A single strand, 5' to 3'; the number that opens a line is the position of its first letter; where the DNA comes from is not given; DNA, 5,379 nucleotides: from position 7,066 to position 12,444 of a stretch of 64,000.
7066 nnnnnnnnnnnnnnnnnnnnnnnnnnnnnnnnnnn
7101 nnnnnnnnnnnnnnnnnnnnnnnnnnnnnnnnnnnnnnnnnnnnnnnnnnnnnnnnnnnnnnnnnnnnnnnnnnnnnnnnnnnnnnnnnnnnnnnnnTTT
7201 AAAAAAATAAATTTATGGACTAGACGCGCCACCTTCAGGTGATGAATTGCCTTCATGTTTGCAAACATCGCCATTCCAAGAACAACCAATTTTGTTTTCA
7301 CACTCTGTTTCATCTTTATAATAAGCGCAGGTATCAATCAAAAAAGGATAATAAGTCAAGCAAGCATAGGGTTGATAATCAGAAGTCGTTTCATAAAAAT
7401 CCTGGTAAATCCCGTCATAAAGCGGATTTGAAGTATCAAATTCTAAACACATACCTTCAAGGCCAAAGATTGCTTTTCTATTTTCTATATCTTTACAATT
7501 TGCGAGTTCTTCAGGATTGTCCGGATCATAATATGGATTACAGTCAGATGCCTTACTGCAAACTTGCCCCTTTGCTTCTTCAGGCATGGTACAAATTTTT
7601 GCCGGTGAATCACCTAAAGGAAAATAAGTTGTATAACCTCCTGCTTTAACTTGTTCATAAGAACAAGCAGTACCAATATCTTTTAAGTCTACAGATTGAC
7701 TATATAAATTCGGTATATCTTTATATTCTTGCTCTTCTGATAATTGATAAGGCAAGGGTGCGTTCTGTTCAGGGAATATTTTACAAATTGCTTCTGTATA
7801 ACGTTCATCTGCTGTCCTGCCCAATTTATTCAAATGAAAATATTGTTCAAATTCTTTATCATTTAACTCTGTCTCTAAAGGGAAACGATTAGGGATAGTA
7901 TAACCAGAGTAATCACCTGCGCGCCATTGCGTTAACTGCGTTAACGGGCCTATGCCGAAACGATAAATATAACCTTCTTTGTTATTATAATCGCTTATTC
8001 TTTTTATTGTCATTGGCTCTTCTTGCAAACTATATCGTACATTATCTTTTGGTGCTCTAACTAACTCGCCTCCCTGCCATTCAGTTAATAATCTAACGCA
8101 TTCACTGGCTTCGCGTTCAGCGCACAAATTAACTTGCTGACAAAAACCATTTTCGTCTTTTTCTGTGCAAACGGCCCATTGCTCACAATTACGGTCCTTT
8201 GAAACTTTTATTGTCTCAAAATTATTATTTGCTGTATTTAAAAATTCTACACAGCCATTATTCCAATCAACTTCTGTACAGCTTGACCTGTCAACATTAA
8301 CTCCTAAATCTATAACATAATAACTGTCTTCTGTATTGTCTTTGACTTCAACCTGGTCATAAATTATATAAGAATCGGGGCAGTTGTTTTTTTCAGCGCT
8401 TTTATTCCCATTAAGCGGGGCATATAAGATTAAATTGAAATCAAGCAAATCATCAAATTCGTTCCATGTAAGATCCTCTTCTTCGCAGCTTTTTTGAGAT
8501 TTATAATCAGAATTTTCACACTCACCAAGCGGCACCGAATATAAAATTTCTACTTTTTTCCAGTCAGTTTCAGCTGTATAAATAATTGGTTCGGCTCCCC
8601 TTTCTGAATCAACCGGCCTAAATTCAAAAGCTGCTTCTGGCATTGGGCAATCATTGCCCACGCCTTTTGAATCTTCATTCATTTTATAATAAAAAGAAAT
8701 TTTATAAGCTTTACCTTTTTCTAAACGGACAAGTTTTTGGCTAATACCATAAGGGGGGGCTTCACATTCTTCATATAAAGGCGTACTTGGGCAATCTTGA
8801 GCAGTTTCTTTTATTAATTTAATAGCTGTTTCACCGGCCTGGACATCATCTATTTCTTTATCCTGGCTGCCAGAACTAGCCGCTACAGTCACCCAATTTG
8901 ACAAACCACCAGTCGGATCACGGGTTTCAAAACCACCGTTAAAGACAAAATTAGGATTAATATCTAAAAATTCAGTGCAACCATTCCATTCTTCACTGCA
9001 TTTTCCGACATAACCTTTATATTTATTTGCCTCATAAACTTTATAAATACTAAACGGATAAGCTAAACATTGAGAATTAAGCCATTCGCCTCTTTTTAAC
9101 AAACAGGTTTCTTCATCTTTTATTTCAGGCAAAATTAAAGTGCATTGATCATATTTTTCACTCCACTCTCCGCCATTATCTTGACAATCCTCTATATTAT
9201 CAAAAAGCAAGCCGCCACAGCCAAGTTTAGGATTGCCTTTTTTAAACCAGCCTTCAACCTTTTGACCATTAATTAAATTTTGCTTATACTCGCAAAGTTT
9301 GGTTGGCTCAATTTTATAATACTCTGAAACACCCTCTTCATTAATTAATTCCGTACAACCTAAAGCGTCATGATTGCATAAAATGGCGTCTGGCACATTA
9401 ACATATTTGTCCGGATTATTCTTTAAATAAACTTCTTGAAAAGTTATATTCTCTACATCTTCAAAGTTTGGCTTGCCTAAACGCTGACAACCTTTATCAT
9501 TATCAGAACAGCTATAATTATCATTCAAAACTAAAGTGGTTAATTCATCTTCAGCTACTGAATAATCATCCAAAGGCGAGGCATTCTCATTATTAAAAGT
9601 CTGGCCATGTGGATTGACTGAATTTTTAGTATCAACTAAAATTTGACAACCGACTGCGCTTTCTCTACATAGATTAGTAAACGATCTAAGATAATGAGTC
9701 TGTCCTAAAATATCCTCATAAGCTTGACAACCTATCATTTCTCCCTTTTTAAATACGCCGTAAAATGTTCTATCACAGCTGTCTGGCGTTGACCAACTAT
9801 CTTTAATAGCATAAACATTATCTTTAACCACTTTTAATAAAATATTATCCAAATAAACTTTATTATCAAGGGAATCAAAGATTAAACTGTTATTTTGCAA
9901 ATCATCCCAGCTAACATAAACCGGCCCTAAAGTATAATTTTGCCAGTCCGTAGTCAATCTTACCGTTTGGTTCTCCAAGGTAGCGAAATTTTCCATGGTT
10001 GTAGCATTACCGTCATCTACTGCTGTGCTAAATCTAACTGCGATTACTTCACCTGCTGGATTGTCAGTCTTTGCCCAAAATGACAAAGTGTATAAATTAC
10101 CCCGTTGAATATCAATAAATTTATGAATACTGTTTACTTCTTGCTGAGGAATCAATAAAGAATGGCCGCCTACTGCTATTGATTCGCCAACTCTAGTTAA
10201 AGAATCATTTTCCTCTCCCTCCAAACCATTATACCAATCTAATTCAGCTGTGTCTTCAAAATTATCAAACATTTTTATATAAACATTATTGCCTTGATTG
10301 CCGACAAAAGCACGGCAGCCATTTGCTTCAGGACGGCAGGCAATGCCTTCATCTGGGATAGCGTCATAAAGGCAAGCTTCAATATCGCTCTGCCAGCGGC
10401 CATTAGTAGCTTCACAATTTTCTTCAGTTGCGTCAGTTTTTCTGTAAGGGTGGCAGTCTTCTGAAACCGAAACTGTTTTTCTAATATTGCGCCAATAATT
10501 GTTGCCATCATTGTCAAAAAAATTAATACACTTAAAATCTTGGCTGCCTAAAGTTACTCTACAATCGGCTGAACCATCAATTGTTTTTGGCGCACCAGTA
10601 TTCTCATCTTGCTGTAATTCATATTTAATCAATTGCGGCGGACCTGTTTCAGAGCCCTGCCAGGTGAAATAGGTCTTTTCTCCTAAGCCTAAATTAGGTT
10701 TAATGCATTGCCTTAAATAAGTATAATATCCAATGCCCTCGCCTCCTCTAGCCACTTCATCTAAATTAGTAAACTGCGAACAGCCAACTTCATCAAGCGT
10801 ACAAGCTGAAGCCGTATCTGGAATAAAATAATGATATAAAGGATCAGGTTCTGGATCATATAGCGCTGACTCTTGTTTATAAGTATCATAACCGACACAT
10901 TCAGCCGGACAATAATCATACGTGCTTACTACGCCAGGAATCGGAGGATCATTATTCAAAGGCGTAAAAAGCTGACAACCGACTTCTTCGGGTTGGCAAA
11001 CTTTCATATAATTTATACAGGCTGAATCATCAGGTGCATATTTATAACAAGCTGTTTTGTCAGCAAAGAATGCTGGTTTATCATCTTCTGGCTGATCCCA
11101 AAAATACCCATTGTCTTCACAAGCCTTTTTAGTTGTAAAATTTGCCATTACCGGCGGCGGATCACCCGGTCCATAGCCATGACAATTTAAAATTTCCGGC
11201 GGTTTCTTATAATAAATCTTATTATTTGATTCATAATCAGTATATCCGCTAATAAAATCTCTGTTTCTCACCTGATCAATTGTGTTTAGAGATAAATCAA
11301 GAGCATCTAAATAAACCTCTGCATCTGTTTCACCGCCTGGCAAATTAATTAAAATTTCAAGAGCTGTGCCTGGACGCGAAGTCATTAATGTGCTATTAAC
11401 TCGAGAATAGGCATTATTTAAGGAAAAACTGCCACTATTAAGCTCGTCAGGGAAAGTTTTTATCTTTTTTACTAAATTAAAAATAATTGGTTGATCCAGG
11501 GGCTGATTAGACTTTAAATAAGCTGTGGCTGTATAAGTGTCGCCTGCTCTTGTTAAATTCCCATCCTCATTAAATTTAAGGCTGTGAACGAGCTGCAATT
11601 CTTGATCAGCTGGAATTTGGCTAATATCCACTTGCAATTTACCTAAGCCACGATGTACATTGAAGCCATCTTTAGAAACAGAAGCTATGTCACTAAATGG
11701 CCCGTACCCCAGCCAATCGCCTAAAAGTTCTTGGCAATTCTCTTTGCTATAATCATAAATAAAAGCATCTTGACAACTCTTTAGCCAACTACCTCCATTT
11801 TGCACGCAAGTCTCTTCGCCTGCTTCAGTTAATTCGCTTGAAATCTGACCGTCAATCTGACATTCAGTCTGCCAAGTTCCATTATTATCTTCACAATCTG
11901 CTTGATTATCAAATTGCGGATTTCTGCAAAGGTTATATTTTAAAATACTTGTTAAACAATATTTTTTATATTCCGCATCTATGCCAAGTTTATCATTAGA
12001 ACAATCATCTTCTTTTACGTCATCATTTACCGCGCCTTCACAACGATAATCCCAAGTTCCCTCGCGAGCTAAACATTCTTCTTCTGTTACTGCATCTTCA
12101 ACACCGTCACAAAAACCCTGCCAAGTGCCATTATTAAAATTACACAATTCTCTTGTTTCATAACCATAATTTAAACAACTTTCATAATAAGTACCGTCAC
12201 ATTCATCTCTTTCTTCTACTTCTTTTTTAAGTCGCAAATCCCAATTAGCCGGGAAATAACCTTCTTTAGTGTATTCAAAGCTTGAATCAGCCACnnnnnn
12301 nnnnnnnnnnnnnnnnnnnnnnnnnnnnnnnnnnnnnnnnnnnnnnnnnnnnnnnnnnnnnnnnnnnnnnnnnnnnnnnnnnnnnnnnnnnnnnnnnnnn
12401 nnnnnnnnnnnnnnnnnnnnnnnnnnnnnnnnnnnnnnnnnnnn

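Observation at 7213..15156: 2647-aa cysteine-rich giant encoded directly after the VirB6-like gene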

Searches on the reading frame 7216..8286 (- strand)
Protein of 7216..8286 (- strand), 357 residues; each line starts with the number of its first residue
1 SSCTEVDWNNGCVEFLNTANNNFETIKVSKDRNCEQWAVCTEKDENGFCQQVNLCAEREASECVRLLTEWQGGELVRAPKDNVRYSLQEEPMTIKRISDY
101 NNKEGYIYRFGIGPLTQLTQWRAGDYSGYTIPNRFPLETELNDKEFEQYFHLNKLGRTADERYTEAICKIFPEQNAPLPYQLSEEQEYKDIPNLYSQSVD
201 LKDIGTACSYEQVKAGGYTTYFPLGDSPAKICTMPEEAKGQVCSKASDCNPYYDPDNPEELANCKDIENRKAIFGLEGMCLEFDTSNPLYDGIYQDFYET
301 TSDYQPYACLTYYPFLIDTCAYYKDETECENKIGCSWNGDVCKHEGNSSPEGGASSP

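Call 77: search_protein_families(library=pfam, proteins=[window:7216-8286:-], max_evalue=10)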
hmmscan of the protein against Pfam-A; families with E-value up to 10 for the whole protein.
window:7216-8286:- (357 aa): 0 families

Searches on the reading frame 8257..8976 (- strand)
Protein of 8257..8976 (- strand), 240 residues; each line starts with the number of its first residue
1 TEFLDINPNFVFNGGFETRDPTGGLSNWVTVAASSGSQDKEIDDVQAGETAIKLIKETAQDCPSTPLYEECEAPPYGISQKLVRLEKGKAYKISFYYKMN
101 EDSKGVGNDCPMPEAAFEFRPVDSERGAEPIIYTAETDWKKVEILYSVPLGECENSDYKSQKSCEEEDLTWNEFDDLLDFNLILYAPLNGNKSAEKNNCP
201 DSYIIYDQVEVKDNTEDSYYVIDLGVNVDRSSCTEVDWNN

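Call 77: search_protein_families(library=pfam, proteins=[window:8257-8976:-], max_evalue=10)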
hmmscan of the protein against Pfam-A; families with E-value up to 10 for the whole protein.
window:8257-8976:- (240 aa): 3 families
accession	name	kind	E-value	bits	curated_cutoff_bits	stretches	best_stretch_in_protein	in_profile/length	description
PF02018.23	CBM_4_9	-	1.1e-05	26.3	25.9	2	80-149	54-119/136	Carbohydrate binding domain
PF17974.7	GalBD_like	-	0.013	15.9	26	1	30-102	58-119/190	Galactose-binding domain-like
PF24424.1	FNG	-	0.015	15.8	27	1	80-106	55-81/146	FNG domain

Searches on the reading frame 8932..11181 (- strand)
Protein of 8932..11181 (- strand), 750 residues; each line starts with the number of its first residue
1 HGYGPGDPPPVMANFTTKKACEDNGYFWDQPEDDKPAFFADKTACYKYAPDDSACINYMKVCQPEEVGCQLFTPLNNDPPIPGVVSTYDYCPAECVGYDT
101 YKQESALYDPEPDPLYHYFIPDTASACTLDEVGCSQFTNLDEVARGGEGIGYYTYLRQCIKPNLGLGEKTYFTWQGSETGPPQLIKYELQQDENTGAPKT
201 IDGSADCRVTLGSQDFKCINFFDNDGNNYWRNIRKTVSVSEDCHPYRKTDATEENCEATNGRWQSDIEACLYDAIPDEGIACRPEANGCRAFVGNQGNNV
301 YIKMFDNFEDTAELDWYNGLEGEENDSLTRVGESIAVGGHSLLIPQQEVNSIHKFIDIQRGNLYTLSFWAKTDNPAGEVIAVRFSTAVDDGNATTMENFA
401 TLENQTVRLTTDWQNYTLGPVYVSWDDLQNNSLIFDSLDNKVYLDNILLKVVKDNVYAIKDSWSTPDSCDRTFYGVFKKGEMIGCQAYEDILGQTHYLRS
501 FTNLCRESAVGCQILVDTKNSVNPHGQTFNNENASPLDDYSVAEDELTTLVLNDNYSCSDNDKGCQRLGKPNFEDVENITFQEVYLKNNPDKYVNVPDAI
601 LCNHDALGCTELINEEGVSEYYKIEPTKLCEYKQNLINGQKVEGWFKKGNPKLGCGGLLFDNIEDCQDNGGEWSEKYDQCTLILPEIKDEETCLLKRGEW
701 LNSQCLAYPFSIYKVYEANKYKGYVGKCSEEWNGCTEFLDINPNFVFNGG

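Call 60: search_solved_structures(query=A5, max_evalue=10, show_alignments=2)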
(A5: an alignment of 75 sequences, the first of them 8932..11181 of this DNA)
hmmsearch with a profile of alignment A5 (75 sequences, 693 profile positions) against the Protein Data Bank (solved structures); distinct sequences matched with E-value up to 10: 10.
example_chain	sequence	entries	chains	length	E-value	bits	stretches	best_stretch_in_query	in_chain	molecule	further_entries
4xup_A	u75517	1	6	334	3.6e-09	39.1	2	264-405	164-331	Endo-1,4-beta-xylanase C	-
1gui_A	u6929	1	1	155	2.4e-06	29.8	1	312-403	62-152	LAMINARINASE 16A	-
4xun_A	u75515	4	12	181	2.2e-05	26.6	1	264-406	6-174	Endo-1,4-beta-xylanase C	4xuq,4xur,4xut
4d0q_A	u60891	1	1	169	2.2e-05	26.6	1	281-412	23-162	HYALURONATE LYASE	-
3jxs_A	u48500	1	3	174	0.00021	23.3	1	315-404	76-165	Xylanase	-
1k42_A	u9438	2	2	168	0.001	21.1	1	316-403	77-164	Xylanase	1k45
8xmz_A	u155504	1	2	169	0.011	17.7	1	271-404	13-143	T9SS C-terminal target domain-containing protein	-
4xuo_A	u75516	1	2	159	0.016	17.1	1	272-404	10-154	Endo-1,4-beta-xylanase C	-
4mgq_A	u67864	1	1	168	0.37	12.6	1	312-405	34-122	Glycosyl hydrolase family 10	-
12nz_A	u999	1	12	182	1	11.2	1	309-408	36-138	GH26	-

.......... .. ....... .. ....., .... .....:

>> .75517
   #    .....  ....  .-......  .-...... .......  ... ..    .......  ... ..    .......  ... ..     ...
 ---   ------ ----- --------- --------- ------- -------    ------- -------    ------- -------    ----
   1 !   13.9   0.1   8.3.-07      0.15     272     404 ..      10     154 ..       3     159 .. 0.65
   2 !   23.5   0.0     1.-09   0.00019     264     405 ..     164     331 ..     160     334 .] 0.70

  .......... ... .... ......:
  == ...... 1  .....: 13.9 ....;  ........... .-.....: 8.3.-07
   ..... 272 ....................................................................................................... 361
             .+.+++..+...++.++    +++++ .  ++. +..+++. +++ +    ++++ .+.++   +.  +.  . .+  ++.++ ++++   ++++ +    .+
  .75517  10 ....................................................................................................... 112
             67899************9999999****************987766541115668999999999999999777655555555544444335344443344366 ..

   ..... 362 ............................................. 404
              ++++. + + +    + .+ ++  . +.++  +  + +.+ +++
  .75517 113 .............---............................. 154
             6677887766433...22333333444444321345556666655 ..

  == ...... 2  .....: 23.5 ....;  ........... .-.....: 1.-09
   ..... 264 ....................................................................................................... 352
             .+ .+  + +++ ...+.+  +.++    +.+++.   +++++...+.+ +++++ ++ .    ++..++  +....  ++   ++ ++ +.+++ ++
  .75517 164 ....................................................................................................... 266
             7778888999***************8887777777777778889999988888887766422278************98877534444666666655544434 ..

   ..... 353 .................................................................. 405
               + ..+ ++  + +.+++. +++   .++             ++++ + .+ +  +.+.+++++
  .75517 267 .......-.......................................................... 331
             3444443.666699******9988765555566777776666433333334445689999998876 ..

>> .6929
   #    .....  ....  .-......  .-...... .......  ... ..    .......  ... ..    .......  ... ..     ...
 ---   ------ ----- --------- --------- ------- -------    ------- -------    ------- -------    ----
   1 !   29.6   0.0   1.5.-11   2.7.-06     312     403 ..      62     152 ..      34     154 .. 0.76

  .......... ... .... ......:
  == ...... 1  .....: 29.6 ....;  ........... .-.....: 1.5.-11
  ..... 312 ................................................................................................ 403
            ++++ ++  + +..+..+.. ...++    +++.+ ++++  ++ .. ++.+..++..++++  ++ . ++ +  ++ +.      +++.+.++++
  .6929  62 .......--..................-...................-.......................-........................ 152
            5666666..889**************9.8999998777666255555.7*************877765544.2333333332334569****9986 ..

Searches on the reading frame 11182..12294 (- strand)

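Call 77: search_protein_families(library=pfam, proteins=[window:11182-12294:-], max_evalue=10)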
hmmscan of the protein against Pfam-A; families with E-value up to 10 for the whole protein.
window:11182-12294:- (371 aa): 2 families
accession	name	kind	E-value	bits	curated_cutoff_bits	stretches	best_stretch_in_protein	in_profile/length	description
PF05676.18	NDUF_B7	-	0.0048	16.9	26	1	102-148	9-54/63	NADH-ubiquinone oxidoreductase B18 subunit (NDUFB7)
PF22670.1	Gp10_D3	-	0.35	11.6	27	1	160-184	73-96/122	Baseplate wedge protein gp10 domain 3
